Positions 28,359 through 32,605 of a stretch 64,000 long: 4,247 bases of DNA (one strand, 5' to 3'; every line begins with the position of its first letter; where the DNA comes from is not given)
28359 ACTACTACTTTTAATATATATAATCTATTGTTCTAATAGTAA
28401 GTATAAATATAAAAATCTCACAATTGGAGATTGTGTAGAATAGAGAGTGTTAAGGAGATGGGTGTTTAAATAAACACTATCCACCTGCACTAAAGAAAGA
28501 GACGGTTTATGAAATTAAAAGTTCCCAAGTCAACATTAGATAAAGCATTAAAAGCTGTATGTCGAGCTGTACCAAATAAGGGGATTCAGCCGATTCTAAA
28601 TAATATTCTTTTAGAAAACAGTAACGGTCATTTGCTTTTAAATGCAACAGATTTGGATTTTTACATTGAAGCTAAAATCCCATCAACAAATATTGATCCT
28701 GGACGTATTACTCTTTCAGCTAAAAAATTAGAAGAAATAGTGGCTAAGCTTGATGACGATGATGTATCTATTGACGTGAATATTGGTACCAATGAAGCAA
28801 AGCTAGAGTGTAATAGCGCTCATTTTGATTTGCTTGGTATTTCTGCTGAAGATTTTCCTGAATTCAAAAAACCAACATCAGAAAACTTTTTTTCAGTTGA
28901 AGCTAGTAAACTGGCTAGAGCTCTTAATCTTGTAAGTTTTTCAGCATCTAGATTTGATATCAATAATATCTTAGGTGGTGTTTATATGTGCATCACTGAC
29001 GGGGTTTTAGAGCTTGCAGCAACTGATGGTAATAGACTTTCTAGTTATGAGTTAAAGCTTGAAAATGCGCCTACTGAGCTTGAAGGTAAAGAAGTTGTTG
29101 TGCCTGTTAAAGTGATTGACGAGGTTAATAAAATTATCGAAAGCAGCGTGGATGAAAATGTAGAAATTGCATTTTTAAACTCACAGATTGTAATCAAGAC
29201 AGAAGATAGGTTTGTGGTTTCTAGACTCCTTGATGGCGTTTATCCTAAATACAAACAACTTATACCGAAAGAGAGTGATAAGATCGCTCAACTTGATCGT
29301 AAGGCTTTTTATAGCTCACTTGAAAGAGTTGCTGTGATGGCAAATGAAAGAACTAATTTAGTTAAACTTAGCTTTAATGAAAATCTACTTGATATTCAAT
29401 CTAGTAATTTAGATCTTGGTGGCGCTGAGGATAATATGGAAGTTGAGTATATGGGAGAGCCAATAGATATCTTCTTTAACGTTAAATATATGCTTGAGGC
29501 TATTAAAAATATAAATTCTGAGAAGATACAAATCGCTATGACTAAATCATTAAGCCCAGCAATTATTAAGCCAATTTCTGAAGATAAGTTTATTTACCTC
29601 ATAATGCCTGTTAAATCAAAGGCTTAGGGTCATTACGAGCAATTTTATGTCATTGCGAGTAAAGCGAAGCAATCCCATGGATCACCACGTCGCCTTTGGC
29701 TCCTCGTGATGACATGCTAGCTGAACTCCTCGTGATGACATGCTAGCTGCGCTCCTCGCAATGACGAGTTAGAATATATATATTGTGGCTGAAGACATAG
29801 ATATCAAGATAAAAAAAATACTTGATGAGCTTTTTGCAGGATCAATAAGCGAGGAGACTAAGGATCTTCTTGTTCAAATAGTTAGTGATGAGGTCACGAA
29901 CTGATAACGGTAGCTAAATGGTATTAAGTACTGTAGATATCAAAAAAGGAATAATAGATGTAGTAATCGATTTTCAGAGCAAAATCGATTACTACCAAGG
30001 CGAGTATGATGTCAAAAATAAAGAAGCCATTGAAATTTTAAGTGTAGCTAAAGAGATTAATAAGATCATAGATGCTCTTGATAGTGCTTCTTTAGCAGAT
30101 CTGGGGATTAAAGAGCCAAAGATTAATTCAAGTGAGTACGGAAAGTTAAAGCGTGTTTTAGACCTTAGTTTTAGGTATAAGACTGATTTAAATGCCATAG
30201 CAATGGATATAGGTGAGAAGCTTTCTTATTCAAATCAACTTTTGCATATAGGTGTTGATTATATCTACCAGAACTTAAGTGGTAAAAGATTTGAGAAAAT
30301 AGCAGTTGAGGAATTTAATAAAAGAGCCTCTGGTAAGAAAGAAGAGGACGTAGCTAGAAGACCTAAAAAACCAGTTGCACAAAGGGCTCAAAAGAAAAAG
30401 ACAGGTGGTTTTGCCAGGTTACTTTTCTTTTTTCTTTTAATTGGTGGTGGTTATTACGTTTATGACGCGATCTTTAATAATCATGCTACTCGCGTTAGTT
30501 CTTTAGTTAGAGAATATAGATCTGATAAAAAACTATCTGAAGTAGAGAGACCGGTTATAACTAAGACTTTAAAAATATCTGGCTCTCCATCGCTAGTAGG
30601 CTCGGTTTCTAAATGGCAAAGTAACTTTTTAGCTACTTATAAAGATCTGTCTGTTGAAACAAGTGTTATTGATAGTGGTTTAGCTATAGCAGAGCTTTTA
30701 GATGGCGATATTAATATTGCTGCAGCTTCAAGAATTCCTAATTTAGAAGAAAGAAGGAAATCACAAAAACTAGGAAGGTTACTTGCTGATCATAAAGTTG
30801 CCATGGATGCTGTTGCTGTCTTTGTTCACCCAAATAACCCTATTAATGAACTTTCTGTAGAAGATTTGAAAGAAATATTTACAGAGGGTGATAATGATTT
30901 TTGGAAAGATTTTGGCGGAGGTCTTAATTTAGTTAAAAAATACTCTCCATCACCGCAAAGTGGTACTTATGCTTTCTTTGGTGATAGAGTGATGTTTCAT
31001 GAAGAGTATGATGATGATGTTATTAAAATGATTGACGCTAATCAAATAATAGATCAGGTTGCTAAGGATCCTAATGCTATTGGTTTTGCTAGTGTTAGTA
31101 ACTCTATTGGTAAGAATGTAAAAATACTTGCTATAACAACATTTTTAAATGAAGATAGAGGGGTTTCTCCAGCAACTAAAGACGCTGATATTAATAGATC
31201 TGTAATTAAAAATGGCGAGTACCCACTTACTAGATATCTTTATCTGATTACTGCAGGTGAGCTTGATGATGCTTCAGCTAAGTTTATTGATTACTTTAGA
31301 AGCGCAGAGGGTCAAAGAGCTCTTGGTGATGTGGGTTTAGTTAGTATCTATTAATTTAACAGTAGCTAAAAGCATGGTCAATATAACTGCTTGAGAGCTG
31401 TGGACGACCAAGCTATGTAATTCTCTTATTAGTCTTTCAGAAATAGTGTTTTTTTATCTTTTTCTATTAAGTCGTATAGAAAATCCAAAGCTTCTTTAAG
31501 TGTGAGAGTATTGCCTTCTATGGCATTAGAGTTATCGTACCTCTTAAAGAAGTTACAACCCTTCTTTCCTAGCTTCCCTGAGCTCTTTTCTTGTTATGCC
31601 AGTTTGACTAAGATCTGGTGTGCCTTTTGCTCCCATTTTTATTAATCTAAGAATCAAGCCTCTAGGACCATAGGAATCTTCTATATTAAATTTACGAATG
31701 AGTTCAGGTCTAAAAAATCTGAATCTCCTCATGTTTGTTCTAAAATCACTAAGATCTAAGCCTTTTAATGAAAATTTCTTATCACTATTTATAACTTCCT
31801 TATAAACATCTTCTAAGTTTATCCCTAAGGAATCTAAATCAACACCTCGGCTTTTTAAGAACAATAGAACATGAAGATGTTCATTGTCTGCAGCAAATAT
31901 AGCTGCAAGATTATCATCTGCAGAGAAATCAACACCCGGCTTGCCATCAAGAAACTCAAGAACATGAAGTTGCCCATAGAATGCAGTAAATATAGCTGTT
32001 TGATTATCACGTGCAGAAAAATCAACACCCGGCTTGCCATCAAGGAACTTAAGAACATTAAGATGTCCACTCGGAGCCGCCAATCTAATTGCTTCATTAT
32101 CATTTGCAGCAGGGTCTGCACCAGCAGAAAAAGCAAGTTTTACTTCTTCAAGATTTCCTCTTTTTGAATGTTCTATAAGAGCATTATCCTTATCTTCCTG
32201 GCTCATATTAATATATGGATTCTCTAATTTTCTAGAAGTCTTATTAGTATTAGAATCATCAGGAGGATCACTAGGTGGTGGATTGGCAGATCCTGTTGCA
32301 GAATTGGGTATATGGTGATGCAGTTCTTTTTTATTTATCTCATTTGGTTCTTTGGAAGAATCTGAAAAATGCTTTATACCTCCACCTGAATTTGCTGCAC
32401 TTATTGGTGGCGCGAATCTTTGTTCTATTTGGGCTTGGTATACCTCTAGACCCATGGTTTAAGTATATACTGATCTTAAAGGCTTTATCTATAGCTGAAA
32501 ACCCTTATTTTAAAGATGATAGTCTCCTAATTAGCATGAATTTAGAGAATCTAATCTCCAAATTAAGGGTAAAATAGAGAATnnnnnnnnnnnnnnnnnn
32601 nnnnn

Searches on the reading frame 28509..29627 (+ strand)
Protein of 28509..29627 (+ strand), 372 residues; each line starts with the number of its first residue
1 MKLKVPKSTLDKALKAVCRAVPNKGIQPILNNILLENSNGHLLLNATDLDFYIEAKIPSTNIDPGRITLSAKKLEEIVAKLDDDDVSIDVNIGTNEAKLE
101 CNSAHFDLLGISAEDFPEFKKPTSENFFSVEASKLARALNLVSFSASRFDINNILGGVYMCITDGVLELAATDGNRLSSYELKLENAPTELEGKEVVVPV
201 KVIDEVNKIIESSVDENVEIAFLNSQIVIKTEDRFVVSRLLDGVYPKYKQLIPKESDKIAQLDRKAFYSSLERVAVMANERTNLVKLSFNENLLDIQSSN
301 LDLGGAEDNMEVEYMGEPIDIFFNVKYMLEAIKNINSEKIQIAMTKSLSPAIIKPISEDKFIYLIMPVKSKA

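Call 19: search_protein_families(library=pfam, proteins=[window:28509-29627:+], max_evalue=0.0001)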
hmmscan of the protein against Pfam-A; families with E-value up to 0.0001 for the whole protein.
window:28509-29627:+ (372 aa): 3 families
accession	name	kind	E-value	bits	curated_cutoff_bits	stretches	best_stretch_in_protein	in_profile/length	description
PF00712.24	DNA_pol3_beta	-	1.3e-33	116.2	24.4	2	1-118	1-118/120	DNA polymerase III beta subunit, N-terminal domain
PF02768.20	DNA_pol3_beta_3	-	1.7e-32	112.2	27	1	249-368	1-120/121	DNA polymerase III beta subunit, C-terminal domain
PF02767.21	DNA_pol3_beta_2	-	2.5e-28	99.1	27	1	130-247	2-116/116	DNA polymerase III beta subunit, central domain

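Call 49: find_related_loci(query=window:28509-29627:+, collection=metagenome_contigs, flank=10000)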
Query window:28509-29627:+ (372 aa) in metagenome_contigs; peptide patterns used: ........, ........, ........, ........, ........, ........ (x = any residue, [..] = any of these).
289 stretches matched a pattern; 1 encode a relative of the query (tblastn E <= 1e-3); 1 distinct loci.
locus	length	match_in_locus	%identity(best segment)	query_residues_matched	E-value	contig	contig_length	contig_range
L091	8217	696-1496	24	85-369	2e-6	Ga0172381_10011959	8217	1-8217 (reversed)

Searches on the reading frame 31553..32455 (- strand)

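Call 19: search_protein_families(library=pfam, proteins=[window:31553-32455:-], max_evalue=0.0001)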
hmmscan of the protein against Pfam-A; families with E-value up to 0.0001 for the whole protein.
window:31553-32455:- (300 aa): 2 families
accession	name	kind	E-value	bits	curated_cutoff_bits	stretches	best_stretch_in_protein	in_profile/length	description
PF12796.13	Ank_2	-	9.9e-08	32.9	27.3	0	82-150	22-90/90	Ankyrin repeats (3 copies)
PF13637.12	Ank_4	-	9.4e-06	26.2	22.7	0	97-138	5-49/50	Ankyrin repeats (many copies)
